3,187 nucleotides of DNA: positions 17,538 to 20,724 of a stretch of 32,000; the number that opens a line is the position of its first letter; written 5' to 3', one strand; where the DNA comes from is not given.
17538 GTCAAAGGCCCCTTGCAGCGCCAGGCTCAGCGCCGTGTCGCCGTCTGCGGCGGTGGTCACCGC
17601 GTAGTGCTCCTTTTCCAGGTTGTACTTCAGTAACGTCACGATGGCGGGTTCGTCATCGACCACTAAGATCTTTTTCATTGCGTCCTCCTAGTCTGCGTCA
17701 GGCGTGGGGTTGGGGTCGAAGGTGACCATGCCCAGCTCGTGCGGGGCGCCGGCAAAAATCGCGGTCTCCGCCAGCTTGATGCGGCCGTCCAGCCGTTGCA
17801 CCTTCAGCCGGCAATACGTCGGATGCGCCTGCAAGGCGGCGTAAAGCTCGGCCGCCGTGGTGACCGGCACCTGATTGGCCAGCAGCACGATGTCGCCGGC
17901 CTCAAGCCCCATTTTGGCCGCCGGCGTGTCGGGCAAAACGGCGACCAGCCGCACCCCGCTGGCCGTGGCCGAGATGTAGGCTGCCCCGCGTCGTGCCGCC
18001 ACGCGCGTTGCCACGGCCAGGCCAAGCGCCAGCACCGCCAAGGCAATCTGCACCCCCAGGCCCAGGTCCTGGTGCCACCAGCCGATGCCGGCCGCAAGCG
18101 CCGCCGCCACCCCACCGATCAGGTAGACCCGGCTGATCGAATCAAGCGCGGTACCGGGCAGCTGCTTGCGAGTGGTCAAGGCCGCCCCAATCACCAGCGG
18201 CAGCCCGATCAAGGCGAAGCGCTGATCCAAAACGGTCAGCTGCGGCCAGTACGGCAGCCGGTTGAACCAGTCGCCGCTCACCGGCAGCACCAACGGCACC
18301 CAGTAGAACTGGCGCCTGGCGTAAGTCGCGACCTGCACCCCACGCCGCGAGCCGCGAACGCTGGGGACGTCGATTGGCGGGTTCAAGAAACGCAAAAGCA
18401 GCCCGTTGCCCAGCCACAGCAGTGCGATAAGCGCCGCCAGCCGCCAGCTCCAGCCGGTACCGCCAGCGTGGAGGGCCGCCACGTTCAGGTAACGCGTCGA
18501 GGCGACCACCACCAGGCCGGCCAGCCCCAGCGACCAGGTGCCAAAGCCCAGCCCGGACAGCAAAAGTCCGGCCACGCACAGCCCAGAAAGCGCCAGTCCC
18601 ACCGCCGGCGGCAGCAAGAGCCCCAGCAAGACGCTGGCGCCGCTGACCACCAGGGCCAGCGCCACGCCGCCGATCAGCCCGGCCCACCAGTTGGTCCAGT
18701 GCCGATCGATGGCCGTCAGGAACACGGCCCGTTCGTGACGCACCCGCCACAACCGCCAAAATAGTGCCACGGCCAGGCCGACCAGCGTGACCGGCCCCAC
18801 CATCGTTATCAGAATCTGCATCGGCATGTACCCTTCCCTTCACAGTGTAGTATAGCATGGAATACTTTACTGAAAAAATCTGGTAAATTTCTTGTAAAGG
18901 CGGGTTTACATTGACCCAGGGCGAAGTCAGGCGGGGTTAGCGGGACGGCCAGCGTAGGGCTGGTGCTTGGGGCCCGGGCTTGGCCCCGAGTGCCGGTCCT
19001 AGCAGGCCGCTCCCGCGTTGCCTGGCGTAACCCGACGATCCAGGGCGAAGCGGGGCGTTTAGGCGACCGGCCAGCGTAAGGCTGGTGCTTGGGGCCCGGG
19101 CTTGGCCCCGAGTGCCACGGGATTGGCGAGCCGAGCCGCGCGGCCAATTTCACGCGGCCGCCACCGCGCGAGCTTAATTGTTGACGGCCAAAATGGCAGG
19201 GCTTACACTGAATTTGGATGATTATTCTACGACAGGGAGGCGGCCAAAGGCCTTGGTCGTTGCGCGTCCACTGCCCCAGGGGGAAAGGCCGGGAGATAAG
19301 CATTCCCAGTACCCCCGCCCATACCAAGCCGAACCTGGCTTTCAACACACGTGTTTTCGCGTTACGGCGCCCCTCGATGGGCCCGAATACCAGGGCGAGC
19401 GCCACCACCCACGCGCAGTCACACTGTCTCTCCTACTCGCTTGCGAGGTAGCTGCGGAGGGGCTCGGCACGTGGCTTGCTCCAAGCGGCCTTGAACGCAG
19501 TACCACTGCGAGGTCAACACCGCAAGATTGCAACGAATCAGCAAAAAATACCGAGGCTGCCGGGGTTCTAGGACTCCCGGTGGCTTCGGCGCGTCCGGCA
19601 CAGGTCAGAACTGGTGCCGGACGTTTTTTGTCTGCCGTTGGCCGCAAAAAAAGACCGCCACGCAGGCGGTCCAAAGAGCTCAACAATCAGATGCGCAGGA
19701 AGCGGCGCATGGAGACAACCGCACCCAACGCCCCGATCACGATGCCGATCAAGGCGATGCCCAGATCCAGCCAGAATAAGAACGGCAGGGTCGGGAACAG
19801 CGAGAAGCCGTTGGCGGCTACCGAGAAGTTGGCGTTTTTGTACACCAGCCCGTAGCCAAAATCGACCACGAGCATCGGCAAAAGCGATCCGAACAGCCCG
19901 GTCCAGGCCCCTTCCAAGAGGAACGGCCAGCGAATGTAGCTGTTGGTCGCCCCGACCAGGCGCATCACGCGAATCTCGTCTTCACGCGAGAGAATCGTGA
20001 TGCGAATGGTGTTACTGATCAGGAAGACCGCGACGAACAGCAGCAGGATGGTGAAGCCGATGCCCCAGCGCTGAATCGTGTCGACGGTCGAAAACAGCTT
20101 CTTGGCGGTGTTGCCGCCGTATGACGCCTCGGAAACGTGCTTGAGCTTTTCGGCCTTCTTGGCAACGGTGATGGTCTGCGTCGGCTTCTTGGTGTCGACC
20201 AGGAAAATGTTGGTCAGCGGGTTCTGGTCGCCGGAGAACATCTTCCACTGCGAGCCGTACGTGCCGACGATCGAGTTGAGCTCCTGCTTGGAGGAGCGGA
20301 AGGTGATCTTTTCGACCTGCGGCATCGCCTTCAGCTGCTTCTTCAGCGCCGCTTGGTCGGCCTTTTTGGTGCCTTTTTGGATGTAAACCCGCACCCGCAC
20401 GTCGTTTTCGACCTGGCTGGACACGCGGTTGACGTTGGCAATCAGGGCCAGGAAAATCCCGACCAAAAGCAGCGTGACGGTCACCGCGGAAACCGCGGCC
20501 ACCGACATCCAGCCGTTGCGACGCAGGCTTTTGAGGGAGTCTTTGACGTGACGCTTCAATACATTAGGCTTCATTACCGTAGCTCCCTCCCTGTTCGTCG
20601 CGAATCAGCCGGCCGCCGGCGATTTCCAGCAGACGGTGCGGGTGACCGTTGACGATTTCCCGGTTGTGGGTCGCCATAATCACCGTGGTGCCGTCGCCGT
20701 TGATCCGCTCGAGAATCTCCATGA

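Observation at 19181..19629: Orphan ~410-nt structured transcription unit (candidate unclassified large ncRNA) in the PDZ-gene/ftsX gap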

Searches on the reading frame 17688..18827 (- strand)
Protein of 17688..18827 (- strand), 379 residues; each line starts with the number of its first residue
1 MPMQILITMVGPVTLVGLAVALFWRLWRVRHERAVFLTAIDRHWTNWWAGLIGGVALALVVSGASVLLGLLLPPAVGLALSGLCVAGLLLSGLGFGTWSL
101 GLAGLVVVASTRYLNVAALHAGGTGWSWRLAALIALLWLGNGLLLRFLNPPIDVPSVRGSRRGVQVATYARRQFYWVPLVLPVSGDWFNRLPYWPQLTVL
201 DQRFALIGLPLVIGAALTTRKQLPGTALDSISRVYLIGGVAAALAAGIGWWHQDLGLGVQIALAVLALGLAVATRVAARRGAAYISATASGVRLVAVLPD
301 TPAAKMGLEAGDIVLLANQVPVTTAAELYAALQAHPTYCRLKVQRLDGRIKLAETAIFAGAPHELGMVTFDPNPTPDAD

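Call 24: find_homologous_proteins(query=window:17688-18827:-, max_evalue=1e-30)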
Query window:17688-18827:- (379 aa): 31 proteins with E <= 1e-30 among 8000 candidates.
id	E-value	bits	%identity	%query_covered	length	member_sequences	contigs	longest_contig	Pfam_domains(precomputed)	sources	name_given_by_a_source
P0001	9.1e-229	777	96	100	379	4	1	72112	PF17820.8,PF13180.13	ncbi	-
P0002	1.6e-174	599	77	99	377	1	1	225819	PF17820.8,PF13180.13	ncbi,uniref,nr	ncbi:PDZ domain-containing protein [Lacticaseibacillus kribbianus]|uniref:PDZ domain-containing prot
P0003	2.1e-118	414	57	97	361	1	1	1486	PF17820.8,PF13180.13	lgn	-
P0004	1.9e-115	404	55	97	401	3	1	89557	PF17820.8,PF13180.13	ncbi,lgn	-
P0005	3.0e-115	403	54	97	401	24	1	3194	PF17820.8,PF13180.13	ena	-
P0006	3.2e-115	403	59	97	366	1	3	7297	PF17820.8,PF13180.13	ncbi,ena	-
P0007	8.6e-115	402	55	98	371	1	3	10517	PF17820.8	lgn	-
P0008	6.7e-114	399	55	97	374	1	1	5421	PF17820.8,PF13180.13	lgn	-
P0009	1.8e-113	398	54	97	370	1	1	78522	PF17820.8,PF13180.13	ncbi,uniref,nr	ncbi:PDZ domain-containing protein [Lacticaseibacillus porcinae]|uniref:PDZ domain-containing protei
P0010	2.0e-113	397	58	97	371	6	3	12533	PF17820.8,PF13180.13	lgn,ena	-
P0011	4.5e-113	396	55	97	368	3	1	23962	PF17820.8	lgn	-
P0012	5.4e-113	396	54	96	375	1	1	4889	PF17820.8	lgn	-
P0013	2.2e-112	394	55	97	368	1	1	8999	PF17820.8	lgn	-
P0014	1.7e-110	388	56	97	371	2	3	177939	PF17820.8,PF13180.13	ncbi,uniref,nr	ncbi:PDZ domain-containing protein [Lacticaseibacillus jixianensis]|uniref:PDZ domain-containing pro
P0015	2.8e-110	387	55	97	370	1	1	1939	PF17820.8,PF13180.13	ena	-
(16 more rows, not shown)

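Call 25: list_cluster_members(proteins=[P0001])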
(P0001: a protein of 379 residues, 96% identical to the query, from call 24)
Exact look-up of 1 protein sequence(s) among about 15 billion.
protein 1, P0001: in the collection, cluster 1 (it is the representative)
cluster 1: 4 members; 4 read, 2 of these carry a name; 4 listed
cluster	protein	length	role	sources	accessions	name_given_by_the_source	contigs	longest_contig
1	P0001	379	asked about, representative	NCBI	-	-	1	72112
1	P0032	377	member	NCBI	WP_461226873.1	PDZ domain-containing protein [Lacticaseibacillus suihuaensis]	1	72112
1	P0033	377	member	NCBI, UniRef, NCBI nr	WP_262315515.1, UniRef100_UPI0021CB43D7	PDZ domain-containing protein [Lacticaseibacillus parakribbianus] | PDZ domain-containing protein n=1 Tax=Lacticaseibacillus parakribbianus TaxID=2970927 ...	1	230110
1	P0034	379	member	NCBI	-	-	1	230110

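Call 26: find_encoding_contigs(protein=P0034, flank=3000, max_places=5)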
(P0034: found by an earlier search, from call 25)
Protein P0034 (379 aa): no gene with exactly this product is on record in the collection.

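Call 27: find_encoding_contigs(protein=P0001, flank=3000, max_places=5)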
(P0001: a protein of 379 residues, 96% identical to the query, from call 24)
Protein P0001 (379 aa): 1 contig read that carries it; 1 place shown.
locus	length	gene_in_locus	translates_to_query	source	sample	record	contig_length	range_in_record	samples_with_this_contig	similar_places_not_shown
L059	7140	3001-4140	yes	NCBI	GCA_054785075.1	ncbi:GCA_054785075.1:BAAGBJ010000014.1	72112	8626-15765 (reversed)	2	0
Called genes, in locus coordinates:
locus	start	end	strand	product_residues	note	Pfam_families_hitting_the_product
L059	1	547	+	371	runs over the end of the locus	PF03462:PCRF, PF00472:RF-1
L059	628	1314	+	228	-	PF00005:ABC_tran, PF13304:AAA_21 (weak)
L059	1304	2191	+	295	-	PF18075:FtsX_ECD, PF02687:FtsX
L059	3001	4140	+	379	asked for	PF13180:PDZ_2 (faint), PF17820:PDZ_6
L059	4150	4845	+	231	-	PF00072:Response_reg, PF00486:Trans_reg_C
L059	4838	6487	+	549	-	PF13188:PAS_8 (weak), PF13581:HATPase_c_2 (faint), PF00512:HisKA, PF02518:HATPase_c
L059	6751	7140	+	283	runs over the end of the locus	PF12849:PBP_like_2, PF13531:SBP_bac_11, PF12727:PBP_like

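Call 28: find_encoding_contigs(protein=P0033, flank=3000, max_places=5)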
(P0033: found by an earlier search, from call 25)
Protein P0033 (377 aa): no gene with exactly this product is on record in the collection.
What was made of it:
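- Tried and rejected: Failed (calls 26, 28).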

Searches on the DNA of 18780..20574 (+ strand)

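Call 4: search_rna_families(source=window, start=18780, end=19720, threshold=evalue, max_evalue=10, show_alignments=3)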
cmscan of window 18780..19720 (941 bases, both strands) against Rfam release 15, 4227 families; matches with E-value up to 10: 16.
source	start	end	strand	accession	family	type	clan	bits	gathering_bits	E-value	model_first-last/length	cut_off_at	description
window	19645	19713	-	RF02837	anti-hemB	Gene; sRNA;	-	22.8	49.5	0.0081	1-81/81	no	Burkholderia RNA 7 (anti-hemB)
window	18948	19007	+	RF03836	mir-3547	Gene; miRNA;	-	22.1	77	0.33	1-88/88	no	mir-3547 microRNA precursor family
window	18942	18986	+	RF03017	RT-13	Gene; sRNA;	-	20.1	69.1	0.45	13-56/67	no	RT-13 RNA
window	18954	19002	+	RF00981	mir-939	Gene; miRNA;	-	19.9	84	1.4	1-82/82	no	mir-939 microRNA precursor family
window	18941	19015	+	RF03475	mir-2387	Gene; miRNA;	-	19.1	93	2.5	1-78/78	no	mir-2387 microRNA precursor family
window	18940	19017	+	RF03178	mir-4515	Gene; miRNA;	-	17.7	99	5.1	1-81/81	no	mir-4515 microRNA precursor family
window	19055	19115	+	RF03017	RT-13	Gene; sRNA;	-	17.4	69.1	2.2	1-67/67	no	RT-13 RNA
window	18874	18906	+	RF01098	RF_site9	Cis-reg; frameshift_element;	-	17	70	4.2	1-50/50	no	Gag/pro ribosomal frameshift site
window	19646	19688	-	RF00057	RyhB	Gene; sRNA;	-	16.6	55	3.9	1-67/67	no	RyhB RNA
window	18947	19009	+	RF03438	mir-1956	Gene; miRNA;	-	15.8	95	9.5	1-65/65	no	mir-1956 microRNA precursor family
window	19555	19583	-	RF03044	Proteo-phage-1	Gene; sRNA;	-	15.3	42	7.3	1-82/82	no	Proteo-phage-1 RNA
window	19522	19621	+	RF02046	Sphinx_1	Gene; lncRNA;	-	14.3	34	6.3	1-100/100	no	Sphinx_ conserved region 1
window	19574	19654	+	RF01698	Chloroflexi-1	Gene; sRNA;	-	14.3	80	8.1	1-84/84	no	Chloroflexi-1 RNA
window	18998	19230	-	RF02141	HOXA11-AS1_5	Gene; lncRNA;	-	13.5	50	6.9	1-203/203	no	HOXA11 antisense RNA 1 conserved region 5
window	19018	19073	+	RF02404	P33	Gene; sRNA;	-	13.2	45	7.3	1-160/160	no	Pseudomonas sRNA P33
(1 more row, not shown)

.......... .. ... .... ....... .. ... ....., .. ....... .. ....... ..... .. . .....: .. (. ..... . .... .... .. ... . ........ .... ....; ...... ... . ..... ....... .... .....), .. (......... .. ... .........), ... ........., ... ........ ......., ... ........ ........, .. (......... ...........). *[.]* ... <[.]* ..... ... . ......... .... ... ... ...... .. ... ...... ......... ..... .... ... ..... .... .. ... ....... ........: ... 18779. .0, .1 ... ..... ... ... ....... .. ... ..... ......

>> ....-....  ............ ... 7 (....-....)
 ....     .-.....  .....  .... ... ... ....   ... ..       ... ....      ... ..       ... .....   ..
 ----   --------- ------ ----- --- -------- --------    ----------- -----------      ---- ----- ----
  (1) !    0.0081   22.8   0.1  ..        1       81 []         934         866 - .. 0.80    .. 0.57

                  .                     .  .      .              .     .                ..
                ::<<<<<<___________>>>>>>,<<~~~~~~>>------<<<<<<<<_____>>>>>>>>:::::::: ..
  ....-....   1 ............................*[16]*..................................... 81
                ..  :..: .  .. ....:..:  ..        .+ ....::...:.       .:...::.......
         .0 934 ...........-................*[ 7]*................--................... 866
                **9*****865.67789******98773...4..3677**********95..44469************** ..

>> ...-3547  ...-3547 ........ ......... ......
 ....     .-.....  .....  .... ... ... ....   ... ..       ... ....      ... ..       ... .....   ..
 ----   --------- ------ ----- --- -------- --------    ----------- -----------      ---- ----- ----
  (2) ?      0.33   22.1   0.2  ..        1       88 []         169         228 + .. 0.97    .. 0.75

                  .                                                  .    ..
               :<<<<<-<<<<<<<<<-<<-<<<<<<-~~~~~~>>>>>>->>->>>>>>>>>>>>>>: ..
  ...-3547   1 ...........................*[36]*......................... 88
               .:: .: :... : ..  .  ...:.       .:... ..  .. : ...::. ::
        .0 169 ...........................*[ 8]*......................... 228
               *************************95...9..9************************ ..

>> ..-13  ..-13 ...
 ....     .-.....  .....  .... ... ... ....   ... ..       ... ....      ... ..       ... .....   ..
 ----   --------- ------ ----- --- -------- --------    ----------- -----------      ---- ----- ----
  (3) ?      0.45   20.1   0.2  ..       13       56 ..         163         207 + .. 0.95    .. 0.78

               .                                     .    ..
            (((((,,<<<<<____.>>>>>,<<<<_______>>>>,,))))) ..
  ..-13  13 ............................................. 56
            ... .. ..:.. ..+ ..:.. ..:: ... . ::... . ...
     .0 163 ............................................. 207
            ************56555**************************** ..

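Call 15: search_dna_similar(query=window:19120-19690:+, collection=plasmids, mode=distant, max_evalue=0.01)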
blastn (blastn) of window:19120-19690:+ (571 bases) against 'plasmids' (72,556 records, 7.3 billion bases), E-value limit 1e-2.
No match.

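Call 16: search_dna_similar(query=window:19120-19690:+, collection=phages, mode=distant, max_evalue=0.01)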
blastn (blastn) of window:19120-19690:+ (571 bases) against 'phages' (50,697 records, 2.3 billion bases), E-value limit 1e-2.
No match.
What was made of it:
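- Tried and rejected: Plasmids and phages by distant blastn: no match (calls 15, 16).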

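Call 51: build_rna_model(alignment_id=A1)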
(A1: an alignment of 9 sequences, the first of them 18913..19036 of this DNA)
Model R1 built from alignment A1 (9 sequences, 129 columns); structure: RNAalifold consensus.
model positions 124; base pairs 36; branch points 0; effective number of sequences 2.6; information 0.59 bits per position. Calibrated on 0.2 Mb of random sequence (short: E-values are rough).
structure used (alignment columns):
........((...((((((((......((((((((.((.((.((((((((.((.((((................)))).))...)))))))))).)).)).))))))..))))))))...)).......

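Call 52: search_with_rna_model(model_id=R1, source=window, filters=off, max_evalue=10)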
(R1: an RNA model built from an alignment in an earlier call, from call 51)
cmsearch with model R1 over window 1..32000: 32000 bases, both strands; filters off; matches with E-value up to 10: 33.
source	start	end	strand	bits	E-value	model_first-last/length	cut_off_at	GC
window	18913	19037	+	106.8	3.3e-24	1-124/124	no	0.74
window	19038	19150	+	55.8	8e-12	1-124/124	no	0.71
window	18942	19012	-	16.8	0.023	31-100/124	no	0.76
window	17501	17576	-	11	0.59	1-124/124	no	0.62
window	22527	22581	-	9.9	1.1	1-124/124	no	0.55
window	5104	5139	-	8.7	2.1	1-124/124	no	0.69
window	8606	8654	-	8.7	2.1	1-124/124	no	0.73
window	31079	31152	+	8.6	2.2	1-124/124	no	0.62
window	14136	14189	+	8.5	2.4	1-124/124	no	0.67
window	11759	11810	+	8.2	2.8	39-91/124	no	0.67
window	935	1024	-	7.9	3.4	1-124/124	no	0.68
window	16418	16457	+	7.8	3.5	1-124/124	no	0.68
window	5426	5513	+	7.6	3.9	11-116/124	no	0.68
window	18624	18669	-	7.5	4.1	44-87/124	no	0.76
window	10126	10210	-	7.3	4.5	1-124/124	no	0.53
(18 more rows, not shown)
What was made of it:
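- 18913..19036 (+): Full copy (u1) of a 122-nt hairpin repeat family. It lies next to the finding and is not part of it. Covariance model R1 scores it at 106.8 bits on the plus strand against 16.8 on the minus strand (call 52).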

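Call 53: search_with_rna_model(model_id=R1, sources=[L001, L002, L003, L004, L005, L006, L007, L008, L009, L010, L011, L012, L013, L014, L015, L016, L017, L018, L019, L020, L021, L022, L023, L024, L025, L032, L050, L051, L053, L054], max_evalue=0.01)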
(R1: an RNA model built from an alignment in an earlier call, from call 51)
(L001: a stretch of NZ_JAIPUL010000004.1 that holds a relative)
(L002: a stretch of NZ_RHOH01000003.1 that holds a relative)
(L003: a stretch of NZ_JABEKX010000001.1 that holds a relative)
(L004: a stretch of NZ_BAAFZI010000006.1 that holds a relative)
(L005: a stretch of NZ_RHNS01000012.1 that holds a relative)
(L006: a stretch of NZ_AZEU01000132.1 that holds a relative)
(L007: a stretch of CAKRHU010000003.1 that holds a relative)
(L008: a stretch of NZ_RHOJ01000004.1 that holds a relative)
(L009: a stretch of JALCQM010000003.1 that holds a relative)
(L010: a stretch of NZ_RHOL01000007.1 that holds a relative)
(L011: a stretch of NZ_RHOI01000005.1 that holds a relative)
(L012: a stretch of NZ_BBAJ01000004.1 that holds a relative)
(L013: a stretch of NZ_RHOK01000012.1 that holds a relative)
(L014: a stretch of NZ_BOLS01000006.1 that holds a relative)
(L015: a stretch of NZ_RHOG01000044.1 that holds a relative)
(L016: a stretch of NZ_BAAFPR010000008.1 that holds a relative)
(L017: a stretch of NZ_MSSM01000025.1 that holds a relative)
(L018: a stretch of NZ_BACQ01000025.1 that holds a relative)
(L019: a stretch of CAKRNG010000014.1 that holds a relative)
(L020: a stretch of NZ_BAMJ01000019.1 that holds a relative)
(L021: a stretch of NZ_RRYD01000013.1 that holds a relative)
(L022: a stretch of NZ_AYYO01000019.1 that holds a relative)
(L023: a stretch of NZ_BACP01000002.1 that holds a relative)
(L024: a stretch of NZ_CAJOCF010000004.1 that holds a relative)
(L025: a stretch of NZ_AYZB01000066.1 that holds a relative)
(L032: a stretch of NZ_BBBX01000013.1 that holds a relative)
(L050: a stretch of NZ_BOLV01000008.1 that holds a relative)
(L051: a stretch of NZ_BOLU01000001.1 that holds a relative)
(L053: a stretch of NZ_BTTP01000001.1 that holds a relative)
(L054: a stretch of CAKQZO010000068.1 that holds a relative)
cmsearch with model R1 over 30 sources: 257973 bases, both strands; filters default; matches with E-value up to 0.01: 8.
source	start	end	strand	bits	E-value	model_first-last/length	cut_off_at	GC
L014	4990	5113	-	124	1.8e-27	1-124/124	no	0.65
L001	4932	5054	+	122.8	3.6e-27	1-124/124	no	0.63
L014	5235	5358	-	115.7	1.9e-25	1-124/124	no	0.65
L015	4992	5116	-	111.3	2.2e-24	1-124/124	no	0.65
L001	5057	5179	+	95.6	1.4e-20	1-124/124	no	0.6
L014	5116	5234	-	90.1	3.1e-19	1-124/124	no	0.67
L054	1855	1976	+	82.1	2.6e-17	1-124/124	no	0.59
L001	4948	5053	-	25.6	0.0013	1-124/124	no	0.63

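Call 81: search_rna_families(sources=[L058, L001], threshold=gathering)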
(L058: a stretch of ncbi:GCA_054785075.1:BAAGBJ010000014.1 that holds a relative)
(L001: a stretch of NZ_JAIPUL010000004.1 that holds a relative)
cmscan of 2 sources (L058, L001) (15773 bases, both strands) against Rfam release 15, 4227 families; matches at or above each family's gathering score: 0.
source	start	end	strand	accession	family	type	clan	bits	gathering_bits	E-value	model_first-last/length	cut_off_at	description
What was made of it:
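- On Rfam large ncRNA families (OLE, GOLLD, ROOL, raiA, HEARO and all others in Rfam 15): The sister and L. kribbianus loci are also negative (call 81).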

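Call 83: search_with_rna_model(model_id=R1, sources=[L058, L059, L016], max_evalue=0.1, show_alignments=2)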
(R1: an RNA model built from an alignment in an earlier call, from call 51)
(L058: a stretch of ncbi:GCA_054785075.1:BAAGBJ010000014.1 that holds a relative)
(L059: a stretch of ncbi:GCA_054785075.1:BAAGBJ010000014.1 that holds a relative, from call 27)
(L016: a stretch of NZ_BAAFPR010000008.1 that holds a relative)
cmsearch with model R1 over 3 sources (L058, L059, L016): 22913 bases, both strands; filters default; matches with E-value up to 0.1: 6.
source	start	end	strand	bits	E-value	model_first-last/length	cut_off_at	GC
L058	4489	4611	-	101.4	5e-23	1-124/124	no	0.66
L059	2792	2914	-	101.4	5e-23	1-124/124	no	0.66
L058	4407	4488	-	20.7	0.0019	1-124/124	no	0.67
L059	2710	2791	-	20.7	0.0019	1-124/124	no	0.67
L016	8843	8885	-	18.9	0.0051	82-124/124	5'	0.7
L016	8772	8840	-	15.8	0.028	1-124/124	no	0.51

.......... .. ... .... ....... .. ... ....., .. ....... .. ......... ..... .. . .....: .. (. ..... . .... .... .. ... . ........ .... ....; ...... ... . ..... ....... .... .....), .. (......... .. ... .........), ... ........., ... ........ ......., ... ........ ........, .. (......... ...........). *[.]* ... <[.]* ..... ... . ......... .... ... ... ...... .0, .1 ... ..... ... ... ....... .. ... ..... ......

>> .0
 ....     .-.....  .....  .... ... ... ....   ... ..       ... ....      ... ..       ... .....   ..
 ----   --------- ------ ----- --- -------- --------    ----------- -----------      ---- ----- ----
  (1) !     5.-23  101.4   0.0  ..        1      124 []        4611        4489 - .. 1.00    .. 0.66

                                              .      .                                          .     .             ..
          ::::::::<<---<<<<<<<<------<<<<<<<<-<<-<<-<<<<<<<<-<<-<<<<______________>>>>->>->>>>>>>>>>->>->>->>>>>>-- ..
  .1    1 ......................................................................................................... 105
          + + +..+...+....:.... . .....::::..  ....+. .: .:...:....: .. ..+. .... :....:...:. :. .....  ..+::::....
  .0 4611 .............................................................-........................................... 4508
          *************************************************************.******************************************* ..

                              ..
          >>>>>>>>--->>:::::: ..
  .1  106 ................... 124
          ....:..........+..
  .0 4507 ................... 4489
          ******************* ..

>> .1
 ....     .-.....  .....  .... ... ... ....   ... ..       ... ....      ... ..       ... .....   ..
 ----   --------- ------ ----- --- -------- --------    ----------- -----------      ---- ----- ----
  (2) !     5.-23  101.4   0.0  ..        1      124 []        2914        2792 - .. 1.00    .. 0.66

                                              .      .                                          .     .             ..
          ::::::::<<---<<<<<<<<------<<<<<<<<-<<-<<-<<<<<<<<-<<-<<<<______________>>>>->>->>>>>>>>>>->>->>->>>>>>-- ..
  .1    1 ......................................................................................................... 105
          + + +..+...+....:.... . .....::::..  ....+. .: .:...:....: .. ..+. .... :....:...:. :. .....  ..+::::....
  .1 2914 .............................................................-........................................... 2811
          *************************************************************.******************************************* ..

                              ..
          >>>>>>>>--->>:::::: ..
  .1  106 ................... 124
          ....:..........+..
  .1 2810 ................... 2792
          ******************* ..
